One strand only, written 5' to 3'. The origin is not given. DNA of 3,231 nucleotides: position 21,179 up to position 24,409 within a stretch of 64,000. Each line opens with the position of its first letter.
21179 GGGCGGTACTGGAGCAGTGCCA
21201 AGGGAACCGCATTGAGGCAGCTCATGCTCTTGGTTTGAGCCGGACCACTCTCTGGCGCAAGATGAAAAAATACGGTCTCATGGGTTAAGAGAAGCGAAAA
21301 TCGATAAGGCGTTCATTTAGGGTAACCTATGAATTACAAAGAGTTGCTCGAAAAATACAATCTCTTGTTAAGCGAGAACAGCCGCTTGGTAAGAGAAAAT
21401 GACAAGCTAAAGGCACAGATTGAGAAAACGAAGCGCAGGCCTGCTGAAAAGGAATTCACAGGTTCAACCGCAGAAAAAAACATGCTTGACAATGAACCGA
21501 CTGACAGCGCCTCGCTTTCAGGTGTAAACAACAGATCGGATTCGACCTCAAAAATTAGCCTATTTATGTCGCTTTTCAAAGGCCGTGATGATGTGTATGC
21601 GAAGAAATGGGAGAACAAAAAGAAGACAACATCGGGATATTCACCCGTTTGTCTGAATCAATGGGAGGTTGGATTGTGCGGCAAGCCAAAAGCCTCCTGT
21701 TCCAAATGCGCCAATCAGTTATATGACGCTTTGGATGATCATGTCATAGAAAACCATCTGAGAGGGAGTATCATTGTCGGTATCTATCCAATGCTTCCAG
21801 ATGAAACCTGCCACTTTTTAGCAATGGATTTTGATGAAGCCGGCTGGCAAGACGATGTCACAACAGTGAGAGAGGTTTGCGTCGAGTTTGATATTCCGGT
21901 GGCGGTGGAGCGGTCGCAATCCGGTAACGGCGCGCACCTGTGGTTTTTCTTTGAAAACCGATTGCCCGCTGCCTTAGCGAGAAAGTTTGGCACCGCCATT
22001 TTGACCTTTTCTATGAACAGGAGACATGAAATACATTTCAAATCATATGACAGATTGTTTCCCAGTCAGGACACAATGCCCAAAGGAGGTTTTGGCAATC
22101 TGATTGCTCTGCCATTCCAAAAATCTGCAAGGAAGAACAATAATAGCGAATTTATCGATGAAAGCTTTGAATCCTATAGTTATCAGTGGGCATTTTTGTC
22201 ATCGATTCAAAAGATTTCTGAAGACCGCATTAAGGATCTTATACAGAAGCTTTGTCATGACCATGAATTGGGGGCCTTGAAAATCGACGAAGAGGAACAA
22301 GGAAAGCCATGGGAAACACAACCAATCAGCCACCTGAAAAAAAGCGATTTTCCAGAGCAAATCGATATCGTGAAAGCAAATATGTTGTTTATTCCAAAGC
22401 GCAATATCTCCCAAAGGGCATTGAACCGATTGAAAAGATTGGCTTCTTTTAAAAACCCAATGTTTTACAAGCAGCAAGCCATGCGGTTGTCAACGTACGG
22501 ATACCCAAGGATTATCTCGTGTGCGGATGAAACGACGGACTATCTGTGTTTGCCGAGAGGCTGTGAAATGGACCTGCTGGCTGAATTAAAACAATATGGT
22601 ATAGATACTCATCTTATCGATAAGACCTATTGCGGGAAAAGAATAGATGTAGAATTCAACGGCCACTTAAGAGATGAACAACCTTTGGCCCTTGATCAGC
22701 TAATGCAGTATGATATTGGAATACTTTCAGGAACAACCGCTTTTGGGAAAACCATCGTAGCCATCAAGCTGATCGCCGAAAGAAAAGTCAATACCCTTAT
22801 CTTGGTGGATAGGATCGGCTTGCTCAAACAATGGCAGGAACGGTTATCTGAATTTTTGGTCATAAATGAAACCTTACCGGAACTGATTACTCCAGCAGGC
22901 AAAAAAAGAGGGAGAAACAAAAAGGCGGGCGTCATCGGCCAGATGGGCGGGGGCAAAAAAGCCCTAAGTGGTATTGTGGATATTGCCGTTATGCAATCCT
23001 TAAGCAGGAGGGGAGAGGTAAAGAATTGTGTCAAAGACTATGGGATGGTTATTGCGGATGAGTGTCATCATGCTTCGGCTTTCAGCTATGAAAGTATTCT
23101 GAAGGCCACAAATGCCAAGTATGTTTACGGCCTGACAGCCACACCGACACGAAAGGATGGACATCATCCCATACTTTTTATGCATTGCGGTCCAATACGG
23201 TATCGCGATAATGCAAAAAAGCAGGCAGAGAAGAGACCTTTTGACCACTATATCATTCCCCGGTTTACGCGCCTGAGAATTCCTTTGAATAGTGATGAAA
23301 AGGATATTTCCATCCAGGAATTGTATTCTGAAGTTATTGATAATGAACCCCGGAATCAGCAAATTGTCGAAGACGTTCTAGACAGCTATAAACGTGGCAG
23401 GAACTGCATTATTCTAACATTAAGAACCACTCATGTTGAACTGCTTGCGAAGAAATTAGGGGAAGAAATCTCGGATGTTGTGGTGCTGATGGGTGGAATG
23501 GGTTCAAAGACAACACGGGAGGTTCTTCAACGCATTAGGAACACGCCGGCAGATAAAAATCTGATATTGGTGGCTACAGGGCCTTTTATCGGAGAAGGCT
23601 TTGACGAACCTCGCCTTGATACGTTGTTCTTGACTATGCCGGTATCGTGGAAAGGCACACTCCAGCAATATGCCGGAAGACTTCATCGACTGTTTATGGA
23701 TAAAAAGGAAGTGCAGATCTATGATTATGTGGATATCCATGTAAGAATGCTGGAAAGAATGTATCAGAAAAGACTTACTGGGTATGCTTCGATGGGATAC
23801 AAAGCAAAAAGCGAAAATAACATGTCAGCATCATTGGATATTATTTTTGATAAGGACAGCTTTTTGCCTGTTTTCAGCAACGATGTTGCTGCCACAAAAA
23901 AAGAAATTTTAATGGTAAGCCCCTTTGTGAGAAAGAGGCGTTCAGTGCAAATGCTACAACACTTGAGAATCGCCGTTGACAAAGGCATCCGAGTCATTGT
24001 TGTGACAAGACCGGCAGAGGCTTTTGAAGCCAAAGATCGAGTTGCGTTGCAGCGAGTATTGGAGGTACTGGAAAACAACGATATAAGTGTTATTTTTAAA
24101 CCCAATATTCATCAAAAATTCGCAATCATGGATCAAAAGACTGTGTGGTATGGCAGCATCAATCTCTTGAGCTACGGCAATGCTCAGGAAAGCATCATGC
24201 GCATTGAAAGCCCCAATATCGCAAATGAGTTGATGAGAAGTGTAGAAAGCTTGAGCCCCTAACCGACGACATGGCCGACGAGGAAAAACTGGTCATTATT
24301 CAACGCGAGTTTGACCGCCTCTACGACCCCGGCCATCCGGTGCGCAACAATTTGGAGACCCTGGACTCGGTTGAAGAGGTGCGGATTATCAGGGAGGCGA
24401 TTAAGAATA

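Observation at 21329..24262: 977-aa single polypeptide combining an archaeo-eukaryotic primase domain, an SF2 DExH helicase and an HKD/PLD nuclease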

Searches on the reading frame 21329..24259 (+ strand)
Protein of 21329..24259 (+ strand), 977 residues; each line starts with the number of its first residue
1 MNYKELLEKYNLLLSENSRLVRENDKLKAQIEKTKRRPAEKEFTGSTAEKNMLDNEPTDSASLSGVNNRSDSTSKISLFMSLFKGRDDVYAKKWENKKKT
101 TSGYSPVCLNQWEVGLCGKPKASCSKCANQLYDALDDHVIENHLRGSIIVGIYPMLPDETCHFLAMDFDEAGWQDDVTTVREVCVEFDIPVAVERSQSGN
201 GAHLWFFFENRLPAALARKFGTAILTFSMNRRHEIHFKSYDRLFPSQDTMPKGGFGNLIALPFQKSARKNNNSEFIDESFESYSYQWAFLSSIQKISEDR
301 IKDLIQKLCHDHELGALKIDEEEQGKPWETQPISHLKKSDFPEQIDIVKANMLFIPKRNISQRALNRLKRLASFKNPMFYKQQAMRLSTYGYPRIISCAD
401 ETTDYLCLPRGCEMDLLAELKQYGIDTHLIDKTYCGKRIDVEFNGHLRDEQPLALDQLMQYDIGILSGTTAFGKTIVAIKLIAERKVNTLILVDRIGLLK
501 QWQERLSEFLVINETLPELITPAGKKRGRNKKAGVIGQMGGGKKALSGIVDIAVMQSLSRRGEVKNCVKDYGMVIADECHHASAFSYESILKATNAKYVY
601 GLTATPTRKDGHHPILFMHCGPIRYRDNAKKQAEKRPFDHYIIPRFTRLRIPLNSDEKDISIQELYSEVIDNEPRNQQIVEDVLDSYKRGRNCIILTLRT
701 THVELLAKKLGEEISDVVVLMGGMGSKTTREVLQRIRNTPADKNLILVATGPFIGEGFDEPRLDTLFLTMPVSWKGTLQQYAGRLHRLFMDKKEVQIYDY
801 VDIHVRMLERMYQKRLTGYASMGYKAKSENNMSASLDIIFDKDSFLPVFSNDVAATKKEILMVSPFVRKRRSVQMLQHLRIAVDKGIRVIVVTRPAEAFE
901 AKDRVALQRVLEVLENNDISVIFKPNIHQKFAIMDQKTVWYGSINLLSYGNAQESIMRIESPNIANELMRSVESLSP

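Call 4: search_protein_families(library=pfam, proteins=[window:21329-24259:+], max_evalue=1)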
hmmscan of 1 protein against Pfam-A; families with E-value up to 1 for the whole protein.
window:21329-24259:+ (977 aa): 13 families
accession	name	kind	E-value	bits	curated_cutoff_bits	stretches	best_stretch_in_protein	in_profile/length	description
PF22548.2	AEP-TOTE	-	5.5e-99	330.9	27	1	75-303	2-229/230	TOTE conflict system, Archaeo-Eukaryotic Primase domain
PF04851.21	ResIII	-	6.6e-20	72.1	22.5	1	446-608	3-164/164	Type III restriction enzyme, res subunit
PF13091.12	PLDc_2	-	4.6e-11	43.1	27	1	855-974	7-130/132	PLD-like domain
PF00271.37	Helicase_C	-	1.5e-06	28.8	23.5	1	679-788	5-109/110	Helicase conserved C-terminal domain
PF00270.35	DEAD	-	2.3e-06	27.9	26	1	451-608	4-162/167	DEAD/DEAH box helicase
PF08961.15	NRBF2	-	0.00039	20.5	36.8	1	4-46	91-133/200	Nuclear receptor-binding factor 2, autophagy regulator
PF22679.2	T1R_D3-like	-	0.0069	17.3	27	1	729-797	86-153/158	Type I restriction enzyme subunit R domain 3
PF01896.25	DNA_primase_S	-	0.015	16.1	26.8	1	179-276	27-161/163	DNA primase small subunit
PF00176.29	SNF2-rel_dom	-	0.019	14.5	24.9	1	463-613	19-170/290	SNF2-related domain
PF02183.23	HALZ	-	0.095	13.3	28.1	1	3-33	7-37/43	Homeobox associated leucine zipper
PF20720.3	nSTAND3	-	0.14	12.3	27.2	0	454-488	10-44/155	Novel STAND NTPase 3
PF14775.11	NYD-SP28_assoc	-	0.19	12.3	27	1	5-33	23-51/60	Sperm tail C-terminal domain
PF06156.18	YabA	-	0.38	11.8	30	1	3-52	24-73/103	Initiation control protein YabA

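Call 5: search_protein_families(library=ncbifam, proteins=[window:21329-24259:+], max_evalue=1)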
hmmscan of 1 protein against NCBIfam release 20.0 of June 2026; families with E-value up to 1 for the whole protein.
window:21329-24259:+ (977 aa): 14 families
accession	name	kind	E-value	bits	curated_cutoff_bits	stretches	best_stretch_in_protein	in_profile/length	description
NF040561.1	PrimPol_Msp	equivalog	1.2e-27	96.7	200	2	138-311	162-348/515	CRISPR-associated primase-polymerase type A1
NF045503.1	repair_heli_XPB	equivalog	4e-12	45.5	610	1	446-738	183-461/548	DNA repair helicase XPB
NF053632.1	heli_RadD_YejH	equivalog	4.9e-11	41.6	720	1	529-804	69-358/573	DNA repair helicase RadD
TIGR04095.1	dnd_restrict_1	equivalog_domain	1.4e-07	30.8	600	1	448-608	10-170/451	DNA phosphorothioation system restriction enzyme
NF046051.1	restrict_EcoAI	equivalog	2.3e-05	23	550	1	469-611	185-318/768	EcoAI/FtnUII family type I restriction enzme subunit R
TIGR00348.1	hsdR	subfamily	0.00013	20.6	284.55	1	730-811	586-664/674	HsdR family type I site-specific deoxyribonuclease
TIGR00603.1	rad25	subfamily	0.00039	18.8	328.7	1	470-628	284-435/734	DNA repair helicase rad25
NF004069.0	PRK05580.2-1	equivalog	0.00045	18.8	767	1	374-510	47-178/612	primosomal protein N'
NF041068.1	DpdK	equivalog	0.00046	19.8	100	1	869-951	61-140/167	phospholipase D-like domain-containing protein DpdK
NF008744.0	PRK11776.1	equivalog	0.005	15.5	524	1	650-751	205-300/460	ATP-dependent RNA helicase DbpA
NF010337.0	PRK13766.1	equivalog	0.0052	14.9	610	1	469-608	38-175/781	Hef nuclease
NF004067.0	PRK05580.1-4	equivalog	0.033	12.5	763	1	440-510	198-274/737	primosomal protein N'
TIGR01802.1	CM_pl-yst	equivalog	0.076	12.6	170.9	1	549-606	136-186/247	chorismate mutase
NF038319.1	DISARM_DrmC_I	equivalog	0.13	11.8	133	1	853-952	103-209/236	DISARM system phospholipase D-like protein DrmC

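Call 6: search_protein_families(library=padloc, proteins=[window:21329-24259:+], max_evalue=1)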
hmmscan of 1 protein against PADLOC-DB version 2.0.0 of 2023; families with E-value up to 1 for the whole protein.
window:21329-24259:+ (977 aa): 15 families
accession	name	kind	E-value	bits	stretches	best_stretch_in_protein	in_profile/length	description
PDLC01465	PrimPol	-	9.6e-89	295.6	1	73-365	20-274/276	"CAS-I,CAS-II,CAS-III,CAS-IV,CAS-V,CAS-VI; associated"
PDLC01101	PrimPol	-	6.3e-23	79.2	2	134-301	163-334/490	adaptation polymerase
PDLC02707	PbeA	-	6.1e-17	59.5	2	446-609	252-416/672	PbeA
PDLC03924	MkoC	-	1.6e-12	44.4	1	832-968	981-1125/1136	-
PDLC02704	PbeA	-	1.6e-11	41.5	1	444-617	252-422/682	PbeA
PDLC03659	mREase_IV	-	1.1e-10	38.1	1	553-805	318-570/945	Type IV methyl-directed restriction enzyme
PDLC02614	DrmC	-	1.2e-07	29.7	1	853-950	30-124/153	DrmC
PDLC03922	MkoB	-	2.1e-07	28.6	1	822-974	289-444/610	-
PDLC03040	REase_I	-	2.5e-07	26.9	1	713-842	594-716/1029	Type I restriction enzyme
PDLC02706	PbeA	-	4.6e-07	26.8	1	462-609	286-434/722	PbeA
PDLC03658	mREase_IV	-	7.4e-06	22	1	524-611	288-376/953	Type IV methyl-directed restriction enzyme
PDLC02703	PbeA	-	2e-05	21.4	1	448-612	248-410/626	PbeA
PDLC02901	DpdK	-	4.5e-05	21.2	1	869-952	64-143/173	DpdK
PDLC00201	HamB2|HamB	-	0.00029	17.3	1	444-507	101-165/721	DEAD-box helicase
PDLC04869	PDC-S05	-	0.0065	13.7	1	853-973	191-301/306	-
